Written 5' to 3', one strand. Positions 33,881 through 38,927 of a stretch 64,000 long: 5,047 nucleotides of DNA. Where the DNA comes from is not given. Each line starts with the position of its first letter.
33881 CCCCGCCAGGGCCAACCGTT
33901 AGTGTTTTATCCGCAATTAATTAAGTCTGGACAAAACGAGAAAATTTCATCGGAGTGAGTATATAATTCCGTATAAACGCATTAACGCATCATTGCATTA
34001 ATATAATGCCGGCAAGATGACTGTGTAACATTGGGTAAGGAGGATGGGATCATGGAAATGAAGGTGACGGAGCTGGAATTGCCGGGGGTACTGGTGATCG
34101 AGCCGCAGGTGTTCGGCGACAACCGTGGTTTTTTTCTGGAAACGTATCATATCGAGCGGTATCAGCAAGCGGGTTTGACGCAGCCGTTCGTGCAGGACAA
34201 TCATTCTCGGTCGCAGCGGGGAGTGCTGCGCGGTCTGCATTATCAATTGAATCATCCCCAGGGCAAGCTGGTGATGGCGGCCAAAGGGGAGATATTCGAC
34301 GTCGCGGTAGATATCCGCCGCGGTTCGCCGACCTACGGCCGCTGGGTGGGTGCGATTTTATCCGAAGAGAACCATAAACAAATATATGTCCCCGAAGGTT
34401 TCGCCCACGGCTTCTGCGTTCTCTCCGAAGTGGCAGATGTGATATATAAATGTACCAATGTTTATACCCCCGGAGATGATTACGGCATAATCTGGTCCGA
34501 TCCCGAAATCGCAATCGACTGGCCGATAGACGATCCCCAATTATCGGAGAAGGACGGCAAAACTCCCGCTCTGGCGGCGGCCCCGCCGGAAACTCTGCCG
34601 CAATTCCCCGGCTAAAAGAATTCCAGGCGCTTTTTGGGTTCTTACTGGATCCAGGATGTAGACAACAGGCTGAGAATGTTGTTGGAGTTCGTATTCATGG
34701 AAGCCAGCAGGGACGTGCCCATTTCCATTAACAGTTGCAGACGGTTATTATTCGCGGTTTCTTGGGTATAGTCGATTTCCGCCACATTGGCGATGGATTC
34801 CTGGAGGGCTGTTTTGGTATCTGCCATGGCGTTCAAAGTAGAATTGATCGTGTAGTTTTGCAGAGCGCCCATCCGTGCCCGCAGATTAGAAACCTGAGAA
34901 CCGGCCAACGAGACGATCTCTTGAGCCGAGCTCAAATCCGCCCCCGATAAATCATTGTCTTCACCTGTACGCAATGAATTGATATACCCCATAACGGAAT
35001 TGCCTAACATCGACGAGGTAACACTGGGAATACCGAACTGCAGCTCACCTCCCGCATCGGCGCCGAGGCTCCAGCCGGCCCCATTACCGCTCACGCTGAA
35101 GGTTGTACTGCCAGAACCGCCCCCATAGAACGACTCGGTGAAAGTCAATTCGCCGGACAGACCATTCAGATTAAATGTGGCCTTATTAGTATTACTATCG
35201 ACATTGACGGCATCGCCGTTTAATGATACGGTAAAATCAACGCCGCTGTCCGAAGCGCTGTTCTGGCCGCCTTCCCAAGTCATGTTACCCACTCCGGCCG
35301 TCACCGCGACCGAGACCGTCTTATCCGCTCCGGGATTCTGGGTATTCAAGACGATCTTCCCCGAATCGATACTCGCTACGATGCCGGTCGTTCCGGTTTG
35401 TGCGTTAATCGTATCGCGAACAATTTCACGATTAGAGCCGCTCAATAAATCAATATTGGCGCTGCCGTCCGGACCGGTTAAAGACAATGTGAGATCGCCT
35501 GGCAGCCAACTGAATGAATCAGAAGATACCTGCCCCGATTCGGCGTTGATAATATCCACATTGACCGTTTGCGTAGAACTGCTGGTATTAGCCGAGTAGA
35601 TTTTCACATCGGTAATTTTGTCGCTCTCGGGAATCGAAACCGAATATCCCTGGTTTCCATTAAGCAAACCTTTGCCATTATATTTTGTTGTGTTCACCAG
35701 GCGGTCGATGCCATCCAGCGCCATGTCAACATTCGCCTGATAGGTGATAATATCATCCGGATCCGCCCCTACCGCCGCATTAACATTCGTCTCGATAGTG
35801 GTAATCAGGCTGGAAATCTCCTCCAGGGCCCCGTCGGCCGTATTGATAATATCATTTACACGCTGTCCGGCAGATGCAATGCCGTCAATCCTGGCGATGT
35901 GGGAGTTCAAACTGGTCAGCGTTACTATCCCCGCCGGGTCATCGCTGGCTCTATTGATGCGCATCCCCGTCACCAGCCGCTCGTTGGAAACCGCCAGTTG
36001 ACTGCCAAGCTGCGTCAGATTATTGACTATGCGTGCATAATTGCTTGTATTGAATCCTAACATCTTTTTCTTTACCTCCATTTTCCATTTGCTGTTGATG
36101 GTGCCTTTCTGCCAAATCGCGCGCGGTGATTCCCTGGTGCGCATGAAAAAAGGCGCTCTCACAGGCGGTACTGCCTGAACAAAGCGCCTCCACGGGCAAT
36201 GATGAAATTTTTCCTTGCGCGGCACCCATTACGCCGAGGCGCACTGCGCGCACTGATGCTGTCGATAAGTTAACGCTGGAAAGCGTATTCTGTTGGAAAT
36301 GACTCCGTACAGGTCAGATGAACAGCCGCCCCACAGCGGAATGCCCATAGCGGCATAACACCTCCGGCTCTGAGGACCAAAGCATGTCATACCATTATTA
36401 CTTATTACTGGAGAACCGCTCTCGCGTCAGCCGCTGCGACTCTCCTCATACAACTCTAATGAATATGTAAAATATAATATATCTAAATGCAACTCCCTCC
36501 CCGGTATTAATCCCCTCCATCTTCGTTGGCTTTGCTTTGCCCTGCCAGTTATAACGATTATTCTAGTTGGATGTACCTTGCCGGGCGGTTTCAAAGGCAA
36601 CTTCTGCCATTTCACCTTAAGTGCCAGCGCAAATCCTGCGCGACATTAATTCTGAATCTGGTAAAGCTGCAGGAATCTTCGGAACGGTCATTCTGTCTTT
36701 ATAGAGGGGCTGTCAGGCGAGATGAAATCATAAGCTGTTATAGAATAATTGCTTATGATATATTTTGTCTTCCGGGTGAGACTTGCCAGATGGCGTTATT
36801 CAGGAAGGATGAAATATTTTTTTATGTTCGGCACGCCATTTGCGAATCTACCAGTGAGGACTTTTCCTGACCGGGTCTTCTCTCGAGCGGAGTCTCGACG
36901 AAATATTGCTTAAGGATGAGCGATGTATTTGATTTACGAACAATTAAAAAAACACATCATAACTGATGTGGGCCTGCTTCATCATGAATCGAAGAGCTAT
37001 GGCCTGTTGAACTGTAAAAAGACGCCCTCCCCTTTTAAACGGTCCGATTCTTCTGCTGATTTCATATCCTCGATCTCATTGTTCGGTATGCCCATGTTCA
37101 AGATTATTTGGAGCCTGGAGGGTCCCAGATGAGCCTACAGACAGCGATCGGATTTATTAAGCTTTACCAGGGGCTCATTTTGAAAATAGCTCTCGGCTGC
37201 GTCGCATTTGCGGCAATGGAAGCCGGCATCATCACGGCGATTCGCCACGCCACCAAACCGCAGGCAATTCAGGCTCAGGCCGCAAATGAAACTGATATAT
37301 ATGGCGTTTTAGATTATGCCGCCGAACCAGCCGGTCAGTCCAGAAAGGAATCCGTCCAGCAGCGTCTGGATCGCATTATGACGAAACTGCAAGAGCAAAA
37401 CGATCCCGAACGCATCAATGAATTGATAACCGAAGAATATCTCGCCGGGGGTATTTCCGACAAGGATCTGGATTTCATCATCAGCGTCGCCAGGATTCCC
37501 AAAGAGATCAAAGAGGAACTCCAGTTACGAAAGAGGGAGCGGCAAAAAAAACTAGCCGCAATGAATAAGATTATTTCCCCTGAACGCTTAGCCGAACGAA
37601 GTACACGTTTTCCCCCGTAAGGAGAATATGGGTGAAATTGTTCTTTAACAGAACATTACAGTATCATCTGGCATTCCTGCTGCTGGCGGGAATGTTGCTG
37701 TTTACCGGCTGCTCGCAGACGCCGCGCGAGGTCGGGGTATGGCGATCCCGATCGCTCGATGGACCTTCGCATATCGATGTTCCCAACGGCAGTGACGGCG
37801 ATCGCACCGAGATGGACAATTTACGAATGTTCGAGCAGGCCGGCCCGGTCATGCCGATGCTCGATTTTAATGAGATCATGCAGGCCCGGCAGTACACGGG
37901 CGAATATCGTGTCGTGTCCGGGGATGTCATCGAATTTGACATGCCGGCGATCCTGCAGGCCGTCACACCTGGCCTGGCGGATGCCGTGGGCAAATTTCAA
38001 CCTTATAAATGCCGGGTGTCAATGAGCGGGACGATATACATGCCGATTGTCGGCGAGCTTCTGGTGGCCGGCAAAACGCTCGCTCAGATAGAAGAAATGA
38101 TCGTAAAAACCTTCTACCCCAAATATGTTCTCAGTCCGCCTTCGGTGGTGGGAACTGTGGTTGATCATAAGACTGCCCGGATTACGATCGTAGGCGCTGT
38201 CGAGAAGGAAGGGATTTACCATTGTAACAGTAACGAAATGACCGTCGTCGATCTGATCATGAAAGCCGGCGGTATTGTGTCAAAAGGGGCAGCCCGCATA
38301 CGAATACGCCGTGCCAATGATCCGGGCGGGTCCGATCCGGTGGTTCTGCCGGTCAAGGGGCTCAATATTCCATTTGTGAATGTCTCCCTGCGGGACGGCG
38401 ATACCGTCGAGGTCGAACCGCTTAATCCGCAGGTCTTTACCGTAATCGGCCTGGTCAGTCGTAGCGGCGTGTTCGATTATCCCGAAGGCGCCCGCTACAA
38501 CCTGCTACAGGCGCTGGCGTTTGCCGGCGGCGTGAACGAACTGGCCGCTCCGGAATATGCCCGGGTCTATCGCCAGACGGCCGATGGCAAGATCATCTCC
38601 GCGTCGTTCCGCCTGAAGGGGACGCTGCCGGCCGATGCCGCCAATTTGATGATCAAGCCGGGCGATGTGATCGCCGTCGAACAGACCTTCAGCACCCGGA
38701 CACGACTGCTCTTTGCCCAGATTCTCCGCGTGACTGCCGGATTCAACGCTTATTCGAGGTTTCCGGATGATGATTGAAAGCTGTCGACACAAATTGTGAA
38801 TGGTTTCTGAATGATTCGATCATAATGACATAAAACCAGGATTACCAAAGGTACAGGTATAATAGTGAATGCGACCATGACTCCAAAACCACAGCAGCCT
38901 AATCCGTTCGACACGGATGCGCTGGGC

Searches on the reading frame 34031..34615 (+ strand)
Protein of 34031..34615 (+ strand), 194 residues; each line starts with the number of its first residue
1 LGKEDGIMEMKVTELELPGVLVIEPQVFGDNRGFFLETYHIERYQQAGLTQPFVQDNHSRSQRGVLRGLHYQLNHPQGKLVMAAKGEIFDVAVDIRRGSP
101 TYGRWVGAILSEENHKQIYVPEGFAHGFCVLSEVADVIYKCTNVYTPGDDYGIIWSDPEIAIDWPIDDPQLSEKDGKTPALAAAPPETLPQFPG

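Call 43: search_protein_families(library=pfam, max_evalue=0.00001, proteins=[window:34031-34615:+])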
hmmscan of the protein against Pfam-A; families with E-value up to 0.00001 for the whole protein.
window:34031-34615:+ (194 aa): 1 family
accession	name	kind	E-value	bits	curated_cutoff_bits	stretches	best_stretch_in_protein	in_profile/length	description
PF00908.23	dTDP_sugar_isom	-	7.4e-73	244.2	27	1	15-182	2-167/168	dTDP-4-dehydrorhamnose 3,5-epimerase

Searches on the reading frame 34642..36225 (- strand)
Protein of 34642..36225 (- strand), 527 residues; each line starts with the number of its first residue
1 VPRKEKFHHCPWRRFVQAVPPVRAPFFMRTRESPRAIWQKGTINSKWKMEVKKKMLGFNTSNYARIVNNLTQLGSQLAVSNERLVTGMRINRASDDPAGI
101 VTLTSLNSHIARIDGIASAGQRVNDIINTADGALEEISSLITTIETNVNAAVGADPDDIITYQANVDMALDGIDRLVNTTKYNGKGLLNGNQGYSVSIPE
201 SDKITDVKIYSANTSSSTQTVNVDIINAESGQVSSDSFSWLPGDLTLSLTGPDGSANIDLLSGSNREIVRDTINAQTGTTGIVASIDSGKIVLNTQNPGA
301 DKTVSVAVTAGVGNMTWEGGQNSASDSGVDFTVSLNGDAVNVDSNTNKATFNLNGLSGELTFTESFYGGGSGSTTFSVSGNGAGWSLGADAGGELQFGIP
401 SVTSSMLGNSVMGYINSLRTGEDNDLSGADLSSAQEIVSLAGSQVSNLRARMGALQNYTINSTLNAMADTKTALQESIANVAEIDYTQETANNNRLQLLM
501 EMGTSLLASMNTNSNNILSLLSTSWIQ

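Call 43: search_protein_families(library=pfam, max_evalue=0.00001, proteins=[window:34642-36225:-])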
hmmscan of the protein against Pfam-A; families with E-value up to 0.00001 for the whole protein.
window:34642-36225:- (527 aa): 3 families
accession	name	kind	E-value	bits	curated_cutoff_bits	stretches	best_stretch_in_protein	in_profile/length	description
PF00669.25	Flagellin_N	-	3.7e-19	69.6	26.6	1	66-192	10-138/139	Bacterial flagellin N-terminal helical region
PF00700.27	Flagellin_C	-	8e-11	42.6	23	1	437-521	3-86/86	Bacterial flagellin C-terminal helical region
PF07196.18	Flagellin_IN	-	3.8e-06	27.4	22.7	1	246-295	1-53/55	Flagellin hook IN motif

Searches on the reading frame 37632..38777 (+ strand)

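Call 43: search_protein_families(library=pfam, max_evalue=0.00001, proteins=[window:37632-38777:+])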
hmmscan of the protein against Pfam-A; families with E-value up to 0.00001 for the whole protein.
window:37632-38777:+ (381 aa): 3 families
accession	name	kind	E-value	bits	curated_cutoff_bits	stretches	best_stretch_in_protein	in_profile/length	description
PF10531.15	SLBB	-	4.4e-14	52.5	27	1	268-322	1-52/55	SLBB domain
PF02563.21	Poly_export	-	6.4e-11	42.7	28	1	89-169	4-70/77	Polysaccharide biosynthesis/export protein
PF22461.2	SLBB_2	-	1.4e-09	38.4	27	0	183-260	2-78/79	SLBB domain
